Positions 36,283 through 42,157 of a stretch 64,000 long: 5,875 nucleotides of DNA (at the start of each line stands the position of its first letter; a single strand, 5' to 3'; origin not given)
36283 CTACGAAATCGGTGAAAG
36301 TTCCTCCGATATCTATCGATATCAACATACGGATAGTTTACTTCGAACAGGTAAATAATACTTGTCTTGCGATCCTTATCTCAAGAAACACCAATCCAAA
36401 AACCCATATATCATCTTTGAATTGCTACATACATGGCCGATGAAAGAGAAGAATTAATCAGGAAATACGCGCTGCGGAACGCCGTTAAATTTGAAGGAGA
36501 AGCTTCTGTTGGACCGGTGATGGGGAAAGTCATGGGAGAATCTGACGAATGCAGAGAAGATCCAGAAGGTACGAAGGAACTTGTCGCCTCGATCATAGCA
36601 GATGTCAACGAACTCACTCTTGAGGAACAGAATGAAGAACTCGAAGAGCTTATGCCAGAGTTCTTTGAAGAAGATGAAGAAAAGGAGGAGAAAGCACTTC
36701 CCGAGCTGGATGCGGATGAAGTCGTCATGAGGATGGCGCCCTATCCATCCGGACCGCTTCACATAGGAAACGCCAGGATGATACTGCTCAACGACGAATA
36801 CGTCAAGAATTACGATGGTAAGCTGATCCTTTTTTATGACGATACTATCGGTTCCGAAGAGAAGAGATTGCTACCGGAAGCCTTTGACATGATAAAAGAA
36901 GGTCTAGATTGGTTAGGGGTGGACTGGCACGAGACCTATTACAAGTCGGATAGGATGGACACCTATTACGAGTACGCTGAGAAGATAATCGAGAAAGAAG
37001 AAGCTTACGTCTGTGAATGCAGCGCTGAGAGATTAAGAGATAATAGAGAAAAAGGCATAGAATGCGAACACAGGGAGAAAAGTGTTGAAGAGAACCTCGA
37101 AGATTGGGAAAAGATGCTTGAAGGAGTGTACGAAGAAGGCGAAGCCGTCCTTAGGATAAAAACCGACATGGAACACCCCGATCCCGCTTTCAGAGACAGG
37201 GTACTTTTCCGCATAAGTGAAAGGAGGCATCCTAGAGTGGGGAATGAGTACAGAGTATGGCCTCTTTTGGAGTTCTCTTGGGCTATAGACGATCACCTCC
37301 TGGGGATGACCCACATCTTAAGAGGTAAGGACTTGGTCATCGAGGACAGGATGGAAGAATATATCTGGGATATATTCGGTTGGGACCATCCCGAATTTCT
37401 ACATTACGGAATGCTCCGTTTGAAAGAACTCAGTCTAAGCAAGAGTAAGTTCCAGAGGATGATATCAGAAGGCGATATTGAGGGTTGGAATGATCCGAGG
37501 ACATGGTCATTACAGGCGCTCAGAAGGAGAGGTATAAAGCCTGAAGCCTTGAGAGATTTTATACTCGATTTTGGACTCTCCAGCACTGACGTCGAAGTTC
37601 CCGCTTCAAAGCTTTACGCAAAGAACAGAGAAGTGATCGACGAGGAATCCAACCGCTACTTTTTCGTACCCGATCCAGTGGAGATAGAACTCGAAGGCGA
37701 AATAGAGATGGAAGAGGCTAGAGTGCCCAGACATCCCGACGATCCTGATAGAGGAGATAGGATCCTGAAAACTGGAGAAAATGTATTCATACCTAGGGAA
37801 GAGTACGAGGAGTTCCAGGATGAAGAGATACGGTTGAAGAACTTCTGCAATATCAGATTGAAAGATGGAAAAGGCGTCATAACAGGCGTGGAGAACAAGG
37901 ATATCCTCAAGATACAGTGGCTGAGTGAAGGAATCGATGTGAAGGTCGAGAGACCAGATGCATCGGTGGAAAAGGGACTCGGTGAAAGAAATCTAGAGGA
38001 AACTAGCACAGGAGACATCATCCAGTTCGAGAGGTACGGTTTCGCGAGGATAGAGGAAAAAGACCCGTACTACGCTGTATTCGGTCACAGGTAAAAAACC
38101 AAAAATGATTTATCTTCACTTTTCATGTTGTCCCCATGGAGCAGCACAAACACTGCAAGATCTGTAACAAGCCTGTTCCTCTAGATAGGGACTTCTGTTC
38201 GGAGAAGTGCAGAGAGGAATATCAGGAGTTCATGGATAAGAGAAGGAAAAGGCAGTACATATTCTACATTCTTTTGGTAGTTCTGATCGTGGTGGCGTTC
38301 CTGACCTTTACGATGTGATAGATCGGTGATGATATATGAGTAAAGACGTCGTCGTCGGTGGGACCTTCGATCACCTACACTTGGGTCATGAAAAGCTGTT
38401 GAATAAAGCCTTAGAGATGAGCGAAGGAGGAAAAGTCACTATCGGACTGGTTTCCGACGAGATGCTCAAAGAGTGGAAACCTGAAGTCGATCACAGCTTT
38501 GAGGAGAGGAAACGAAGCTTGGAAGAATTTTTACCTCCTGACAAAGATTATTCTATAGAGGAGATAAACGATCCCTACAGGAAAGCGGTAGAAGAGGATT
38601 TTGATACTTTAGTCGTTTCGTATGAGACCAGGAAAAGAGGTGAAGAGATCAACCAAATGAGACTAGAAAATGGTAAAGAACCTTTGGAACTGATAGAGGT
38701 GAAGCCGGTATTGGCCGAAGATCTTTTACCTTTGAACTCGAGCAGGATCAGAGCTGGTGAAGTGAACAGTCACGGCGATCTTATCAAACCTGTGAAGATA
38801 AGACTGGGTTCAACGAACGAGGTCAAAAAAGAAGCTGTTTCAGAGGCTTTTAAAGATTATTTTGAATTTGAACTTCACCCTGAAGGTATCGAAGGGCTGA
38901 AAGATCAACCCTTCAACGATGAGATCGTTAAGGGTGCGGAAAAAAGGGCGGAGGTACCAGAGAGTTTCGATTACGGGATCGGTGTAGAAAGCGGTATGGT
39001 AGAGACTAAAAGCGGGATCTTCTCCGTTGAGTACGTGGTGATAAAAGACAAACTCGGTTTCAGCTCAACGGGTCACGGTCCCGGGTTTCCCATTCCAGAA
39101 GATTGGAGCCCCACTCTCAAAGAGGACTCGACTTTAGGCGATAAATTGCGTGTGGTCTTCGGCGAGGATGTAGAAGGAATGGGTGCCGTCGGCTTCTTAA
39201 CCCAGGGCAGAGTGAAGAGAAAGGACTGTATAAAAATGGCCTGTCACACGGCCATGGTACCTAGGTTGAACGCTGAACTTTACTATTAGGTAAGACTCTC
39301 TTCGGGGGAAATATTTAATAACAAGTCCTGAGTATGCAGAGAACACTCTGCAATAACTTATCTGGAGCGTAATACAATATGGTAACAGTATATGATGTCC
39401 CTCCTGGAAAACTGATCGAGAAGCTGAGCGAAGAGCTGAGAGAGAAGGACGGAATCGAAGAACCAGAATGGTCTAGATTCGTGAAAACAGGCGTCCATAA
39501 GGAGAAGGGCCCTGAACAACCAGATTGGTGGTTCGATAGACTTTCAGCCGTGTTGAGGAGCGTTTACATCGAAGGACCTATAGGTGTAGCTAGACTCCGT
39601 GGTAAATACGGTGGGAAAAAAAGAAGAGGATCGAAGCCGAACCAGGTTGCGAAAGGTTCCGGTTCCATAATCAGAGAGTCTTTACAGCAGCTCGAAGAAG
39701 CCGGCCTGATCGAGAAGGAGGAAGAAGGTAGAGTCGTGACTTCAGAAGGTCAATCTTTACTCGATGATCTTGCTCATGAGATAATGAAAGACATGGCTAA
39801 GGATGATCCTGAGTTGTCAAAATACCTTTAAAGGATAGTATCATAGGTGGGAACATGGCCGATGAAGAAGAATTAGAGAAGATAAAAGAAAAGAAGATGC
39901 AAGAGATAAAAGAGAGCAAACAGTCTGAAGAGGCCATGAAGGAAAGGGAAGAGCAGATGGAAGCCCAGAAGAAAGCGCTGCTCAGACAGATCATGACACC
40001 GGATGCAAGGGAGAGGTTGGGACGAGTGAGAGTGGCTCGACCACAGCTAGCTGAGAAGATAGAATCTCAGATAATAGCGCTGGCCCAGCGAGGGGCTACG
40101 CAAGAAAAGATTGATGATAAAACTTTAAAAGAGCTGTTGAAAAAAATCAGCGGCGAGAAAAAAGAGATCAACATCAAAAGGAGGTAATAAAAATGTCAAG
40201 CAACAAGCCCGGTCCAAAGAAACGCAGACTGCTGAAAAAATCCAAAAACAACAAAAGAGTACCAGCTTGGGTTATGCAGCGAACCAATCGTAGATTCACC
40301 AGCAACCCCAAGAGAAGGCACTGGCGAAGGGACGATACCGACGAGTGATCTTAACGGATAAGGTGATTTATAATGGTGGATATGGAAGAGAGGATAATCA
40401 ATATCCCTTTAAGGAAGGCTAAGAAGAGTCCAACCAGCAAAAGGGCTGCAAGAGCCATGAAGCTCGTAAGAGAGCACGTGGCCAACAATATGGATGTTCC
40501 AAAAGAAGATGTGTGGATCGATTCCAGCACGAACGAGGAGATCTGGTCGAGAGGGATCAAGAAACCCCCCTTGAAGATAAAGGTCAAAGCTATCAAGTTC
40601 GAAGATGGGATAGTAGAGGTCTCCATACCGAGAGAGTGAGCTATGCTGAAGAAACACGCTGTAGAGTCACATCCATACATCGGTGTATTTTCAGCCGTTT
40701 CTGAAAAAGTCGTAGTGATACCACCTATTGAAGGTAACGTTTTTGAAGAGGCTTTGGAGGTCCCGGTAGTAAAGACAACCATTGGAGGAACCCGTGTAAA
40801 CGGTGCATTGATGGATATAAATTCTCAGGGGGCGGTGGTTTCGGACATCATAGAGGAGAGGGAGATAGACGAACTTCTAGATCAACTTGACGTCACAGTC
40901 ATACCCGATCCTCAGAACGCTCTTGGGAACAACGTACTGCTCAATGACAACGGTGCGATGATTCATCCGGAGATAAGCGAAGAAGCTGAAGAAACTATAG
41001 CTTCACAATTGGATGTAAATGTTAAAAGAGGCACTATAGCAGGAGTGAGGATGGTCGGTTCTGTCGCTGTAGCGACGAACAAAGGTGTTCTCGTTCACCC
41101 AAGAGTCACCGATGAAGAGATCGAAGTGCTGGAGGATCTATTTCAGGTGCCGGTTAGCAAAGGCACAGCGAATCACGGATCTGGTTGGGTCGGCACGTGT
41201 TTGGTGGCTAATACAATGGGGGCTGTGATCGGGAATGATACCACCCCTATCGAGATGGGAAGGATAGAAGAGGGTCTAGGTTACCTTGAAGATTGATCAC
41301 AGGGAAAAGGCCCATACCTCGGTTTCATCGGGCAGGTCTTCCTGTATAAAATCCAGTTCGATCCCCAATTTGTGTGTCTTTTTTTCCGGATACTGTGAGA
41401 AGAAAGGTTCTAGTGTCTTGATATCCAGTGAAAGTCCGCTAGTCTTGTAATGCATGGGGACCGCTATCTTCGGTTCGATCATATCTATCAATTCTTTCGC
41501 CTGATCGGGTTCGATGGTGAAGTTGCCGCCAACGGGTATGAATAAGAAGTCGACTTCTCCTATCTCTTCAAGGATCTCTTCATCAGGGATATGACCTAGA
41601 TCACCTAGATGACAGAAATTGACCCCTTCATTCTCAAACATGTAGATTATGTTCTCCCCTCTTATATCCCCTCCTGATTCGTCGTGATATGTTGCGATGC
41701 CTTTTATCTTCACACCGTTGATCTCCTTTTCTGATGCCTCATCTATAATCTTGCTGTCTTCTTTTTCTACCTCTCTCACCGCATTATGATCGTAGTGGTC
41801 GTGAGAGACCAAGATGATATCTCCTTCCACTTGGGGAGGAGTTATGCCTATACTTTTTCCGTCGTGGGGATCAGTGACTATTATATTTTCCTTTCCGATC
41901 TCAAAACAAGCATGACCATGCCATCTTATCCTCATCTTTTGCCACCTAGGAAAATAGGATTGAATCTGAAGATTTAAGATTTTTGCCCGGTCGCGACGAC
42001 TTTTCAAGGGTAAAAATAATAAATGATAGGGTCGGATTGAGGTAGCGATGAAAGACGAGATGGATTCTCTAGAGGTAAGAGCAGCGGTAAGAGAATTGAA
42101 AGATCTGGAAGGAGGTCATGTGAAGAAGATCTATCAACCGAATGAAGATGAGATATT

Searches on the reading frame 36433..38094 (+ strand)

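Call 43: search_protein_families(library=pfam, proteins=[window:36433-38094:+], max_evalue=0.00001)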
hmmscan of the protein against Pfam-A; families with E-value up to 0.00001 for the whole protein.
window:36433-38094:+ (553 aa): 3 families
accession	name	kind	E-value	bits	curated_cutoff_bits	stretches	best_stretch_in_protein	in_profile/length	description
PF00749.27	tRNA-synt_1c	-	4.8e-74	249.5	23.4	1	96-403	1-313/314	tRNA synthetases class I (E and Q), catalytic domain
PF03950.23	tRNA-synt_1c_C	-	3e-18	66.2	23.9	1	406-484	1-84/91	tRNA synthetases class I (E and Q), anti-codon binding domain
PF20974.2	tRNA-synt_1c_C2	-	5.9e-07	30.5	23.9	1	494-540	2-68/69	tRNA synthetases class I (E and Q), anti-codon binding domain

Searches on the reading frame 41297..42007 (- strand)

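Call 72: search_protein_families(library=pfam, proteins=[window:41297-42007:-], max_evalue=0.0001)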
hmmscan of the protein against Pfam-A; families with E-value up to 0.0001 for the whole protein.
window:41297-42007:- (236 aa): 2 families
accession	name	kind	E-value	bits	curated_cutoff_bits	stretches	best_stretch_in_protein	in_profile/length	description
PF13483.12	Lactamase_B_3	-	5.9e-46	156.8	24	1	26-186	1-160/160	Beta-lactamase superfamily domain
PF12706.13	Lactamase_B_2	-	1.6e-15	57.7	27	1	83-187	85-200/200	Beta-lactamase superfamily domain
